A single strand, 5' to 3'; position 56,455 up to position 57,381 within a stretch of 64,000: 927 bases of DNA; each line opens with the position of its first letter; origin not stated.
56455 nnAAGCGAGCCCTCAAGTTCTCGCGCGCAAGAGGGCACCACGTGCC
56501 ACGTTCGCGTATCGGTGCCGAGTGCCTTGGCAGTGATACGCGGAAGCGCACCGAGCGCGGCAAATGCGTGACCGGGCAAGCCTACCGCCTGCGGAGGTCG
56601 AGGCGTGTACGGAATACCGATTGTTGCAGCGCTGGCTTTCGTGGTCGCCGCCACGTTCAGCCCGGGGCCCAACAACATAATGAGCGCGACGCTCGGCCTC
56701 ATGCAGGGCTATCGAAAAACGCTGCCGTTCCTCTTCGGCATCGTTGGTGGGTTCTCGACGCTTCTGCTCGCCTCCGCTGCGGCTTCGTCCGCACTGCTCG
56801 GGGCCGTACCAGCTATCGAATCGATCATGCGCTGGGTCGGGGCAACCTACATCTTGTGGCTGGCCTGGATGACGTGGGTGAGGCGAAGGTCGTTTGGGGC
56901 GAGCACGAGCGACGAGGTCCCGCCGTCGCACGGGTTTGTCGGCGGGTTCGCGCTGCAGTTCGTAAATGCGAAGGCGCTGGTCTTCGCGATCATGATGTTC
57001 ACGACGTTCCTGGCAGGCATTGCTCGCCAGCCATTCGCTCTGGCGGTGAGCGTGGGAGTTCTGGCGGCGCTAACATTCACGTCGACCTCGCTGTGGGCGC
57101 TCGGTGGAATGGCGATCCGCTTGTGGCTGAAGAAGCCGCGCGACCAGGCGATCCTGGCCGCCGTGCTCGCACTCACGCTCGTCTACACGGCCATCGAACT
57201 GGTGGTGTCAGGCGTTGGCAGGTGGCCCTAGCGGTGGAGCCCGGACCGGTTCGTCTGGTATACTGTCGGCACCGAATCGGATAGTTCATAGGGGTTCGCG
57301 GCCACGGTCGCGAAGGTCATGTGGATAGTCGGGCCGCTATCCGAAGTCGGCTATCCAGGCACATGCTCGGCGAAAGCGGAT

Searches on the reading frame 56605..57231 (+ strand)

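Call 41: search_protein_families(library=pfam, proteins=[window:56605-57231:+], max_evalue=0.0001)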
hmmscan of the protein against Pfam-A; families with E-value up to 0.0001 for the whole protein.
window:56605-57231:+ (208 aa): 1 family
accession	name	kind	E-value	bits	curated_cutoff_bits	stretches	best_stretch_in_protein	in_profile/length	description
PF01810.24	LysE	-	3.6e-16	59.7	25.6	1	16-202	3-192/193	LysE type translocator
